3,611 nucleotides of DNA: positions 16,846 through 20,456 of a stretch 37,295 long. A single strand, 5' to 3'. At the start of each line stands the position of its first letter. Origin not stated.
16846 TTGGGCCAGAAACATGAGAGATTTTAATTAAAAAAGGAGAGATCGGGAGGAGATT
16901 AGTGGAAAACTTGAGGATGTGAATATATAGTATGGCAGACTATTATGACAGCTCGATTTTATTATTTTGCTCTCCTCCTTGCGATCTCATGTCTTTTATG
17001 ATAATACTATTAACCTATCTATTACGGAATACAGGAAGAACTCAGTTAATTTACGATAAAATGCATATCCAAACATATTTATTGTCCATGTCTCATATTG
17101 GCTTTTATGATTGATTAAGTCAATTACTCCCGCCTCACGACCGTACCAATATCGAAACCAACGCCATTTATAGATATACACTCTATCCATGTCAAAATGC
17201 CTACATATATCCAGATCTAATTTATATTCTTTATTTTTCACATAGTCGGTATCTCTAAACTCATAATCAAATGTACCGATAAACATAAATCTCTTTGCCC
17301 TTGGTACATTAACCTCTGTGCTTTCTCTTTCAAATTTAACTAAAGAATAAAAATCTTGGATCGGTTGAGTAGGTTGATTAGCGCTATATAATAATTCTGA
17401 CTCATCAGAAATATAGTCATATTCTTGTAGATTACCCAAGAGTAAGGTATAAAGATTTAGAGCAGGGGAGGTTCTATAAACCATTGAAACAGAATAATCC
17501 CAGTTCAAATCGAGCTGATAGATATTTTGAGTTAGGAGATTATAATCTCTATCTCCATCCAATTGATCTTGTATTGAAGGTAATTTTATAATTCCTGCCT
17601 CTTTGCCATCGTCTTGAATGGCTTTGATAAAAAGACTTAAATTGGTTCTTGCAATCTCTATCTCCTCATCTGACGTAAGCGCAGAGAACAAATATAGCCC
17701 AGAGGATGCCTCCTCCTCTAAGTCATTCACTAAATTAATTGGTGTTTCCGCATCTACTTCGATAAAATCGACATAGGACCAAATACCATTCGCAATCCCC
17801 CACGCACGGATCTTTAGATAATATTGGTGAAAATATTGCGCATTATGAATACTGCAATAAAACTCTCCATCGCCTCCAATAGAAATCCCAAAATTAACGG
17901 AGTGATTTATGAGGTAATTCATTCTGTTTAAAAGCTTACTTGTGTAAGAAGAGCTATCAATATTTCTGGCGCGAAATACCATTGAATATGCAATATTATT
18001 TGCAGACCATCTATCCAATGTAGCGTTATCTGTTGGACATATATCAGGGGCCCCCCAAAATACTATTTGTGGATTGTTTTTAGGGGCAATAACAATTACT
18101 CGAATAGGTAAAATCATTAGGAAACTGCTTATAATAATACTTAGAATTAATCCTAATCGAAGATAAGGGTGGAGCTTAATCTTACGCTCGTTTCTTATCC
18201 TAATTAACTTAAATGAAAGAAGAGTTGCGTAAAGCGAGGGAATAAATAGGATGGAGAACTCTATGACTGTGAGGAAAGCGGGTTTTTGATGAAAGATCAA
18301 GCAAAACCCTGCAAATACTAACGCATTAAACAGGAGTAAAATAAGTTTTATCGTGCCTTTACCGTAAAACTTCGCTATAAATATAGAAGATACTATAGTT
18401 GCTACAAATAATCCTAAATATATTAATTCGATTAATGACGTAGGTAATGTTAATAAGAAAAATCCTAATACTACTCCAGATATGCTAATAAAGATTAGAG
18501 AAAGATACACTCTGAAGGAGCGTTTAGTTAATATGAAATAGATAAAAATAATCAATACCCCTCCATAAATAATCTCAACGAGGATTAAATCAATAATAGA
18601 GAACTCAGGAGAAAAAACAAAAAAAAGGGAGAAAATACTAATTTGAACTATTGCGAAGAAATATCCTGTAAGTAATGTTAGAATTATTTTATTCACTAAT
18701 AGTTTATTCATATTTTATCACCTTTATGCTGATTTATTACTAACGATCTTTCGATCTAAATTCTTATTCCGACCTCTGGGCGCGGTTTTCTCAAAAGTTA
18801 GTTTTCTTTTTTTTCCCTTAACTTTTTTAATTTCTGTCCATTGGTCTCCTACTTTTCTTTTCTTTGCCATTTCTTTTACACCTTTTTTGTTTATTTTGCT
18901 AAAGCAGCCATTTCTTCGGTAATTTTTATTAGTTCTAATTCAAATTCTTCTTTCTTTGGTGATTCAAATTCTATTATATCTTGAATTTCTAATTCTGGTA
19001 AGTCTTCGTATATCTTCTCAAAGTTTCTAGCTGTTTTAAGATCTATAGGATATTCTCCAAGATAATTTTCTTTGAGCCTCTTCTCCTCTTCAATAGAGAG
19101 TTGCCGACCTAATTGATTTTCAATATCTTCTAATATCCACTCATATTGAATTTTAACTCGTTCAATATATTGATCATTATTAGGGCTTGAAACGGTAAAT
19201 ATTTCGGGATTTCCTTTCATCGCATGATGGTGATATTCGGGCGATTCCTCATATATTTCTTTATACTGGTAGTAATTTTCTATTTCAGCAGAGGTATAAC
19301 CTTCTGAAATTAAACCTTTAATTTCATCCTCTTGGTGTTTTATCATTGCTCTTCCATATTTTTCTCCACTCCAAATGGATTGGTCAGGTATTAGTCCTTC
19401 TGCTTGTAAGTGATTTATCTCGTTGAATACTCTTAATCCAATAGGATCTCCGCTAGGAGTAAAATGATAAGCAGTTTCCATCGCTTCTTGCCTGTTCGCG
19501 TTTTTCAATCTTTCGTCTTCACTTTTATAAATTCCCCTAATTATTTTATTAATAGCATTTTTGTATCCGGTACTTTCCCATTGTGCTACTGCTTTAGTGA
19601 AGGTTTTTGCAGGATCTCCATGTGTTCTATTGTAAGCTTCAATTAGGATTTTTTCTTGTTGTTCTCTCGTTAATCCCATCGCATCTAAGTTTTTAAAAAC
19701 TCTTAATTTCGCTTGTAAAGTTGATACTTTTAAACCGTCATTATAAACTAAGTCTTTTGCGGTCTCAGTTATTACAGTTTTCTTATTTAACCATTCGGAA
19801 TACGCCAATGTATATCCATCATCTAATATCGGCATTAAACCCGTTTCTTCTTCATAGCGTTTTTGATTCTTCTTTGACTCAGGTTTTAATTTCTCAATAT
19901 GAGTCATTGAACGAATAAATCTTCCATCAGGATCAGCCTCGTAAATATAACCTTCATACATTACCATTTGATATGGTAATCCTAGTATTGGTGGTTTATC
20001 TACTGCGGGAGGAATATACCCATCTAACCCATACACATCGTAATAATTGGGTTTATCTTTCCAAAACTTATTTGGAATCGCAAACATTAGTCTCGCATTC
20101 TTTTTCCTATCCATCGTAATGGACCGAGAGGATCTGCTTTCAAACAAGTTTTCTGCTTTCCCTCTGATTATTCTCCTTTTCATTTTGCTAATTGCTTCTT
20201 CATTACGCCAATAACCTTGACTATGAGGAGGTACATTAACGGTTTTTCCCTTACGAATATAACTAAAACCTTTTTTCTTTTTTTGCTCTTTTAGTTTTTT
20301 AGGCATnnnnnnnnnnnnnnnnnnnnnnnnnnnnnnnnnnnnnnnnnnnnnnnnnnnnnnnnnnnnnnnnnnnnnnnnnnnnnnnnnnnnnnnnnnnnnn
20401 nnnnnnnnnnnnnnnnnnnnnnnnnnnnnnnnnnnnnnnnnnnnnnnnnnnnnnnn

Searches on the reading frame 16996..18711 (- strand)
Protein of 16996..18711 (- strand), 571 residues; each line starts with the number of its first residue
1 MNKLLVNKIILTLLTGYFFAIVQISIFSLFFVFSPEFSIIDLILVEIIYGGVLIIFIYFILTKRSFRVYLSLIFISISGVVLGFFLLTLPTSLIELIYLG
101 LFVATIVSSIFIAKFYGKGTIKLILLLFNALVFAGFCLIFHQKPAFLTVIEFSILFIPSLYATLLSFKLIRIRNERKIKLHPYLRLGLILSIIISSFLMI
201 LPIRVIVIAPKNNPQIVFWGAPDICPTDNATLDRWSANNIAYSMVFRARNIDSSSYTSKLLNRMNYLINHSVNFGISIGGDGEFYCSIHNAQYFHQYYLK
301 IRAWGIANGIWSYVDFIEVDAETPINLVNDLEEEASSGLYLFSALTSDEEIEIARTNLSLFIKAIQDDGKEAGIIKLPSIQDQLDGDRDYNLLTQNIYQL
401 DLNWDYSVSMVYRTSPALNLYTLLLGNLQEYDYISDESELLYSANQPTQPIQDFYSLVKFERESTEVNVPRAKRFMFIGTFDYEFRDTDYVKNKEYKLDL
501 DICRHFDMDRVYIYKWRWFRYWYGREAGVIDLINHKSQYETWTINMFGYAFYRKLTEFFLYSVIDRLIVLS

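Call 7: search_protein_families(library=phrogs, proteins=[window:16996-18711:-], max_evalue=0.1)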
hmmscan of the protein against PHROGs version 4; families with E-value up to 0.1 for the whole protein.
window:16996-18711:- (571 aa): 1 family
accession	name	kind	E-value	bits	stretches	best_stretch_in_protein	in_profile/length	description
phrog_4673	-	unknown function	0.06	14.4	0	306-333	15-41/50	-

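Call 70: search_protein_families(library=pfam, proteins=[window:16996-18711:-], max_evalue=0.1)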
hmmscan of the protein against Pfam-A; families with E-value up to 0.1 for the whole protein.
window:16996-18711:- (571 aa): 0 families

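Call 73: search_solved_structures(query=A3, max_evalue=10)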
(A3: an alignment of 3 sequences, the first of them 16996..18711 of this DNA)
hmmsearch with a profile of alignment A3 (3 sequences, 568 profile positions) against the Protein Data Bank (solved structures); distinct sequences matched with E-value up to 10: 0.

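Call 74: search_protein_families(library=ncbifam, proteins=[window:16996-18711:-], max_evalue=0.1)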
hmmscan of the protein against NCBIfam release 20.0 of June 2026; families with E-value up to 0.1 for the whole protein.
window:16996-18711:- (571 aa): 0 families

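Call 110: find_homologous_proteins(query=window:16996-18711:-, max_evalue=0.001)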
Query window:16996-18711:- (571 aa): 1 proteins with E <= 0.001 among 8000 candidates.
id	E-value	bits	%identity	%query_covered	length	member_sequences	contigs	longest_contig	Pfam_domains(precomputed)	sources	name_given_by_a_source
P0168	0.0e+0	1265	100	100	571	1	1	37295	-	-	-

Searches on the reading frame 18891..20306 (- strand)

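Call 5: search_protein_families(library=pfam, proteins=[window:18891-20306:-], max_evalue=0.1)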
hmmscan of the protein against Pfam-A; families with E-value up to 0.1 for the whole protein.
window:18891-20306:- (471 aa): 0 families

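Call 7: search_protein_families(library=phrogs, proteins=[window:18891-20306:-], max_evalue=0.1)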
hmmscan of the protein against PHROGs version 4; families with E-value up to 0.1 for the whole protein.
window:18891-20306:- (471 aa): 1 family
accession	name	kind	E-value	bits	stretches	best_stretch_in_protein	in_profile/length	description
phrog_27325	-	unknown function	0.067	14.5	0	231-298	16-86/96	-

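Call 74: search_protein_families(library=ncbifam, proteins=[window:18891-20306:-], max_evalue=0.1)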
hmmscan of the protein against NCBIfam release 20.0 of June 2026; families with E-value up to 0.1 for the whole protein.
window:18891-20306:- (471 aa): 0 families
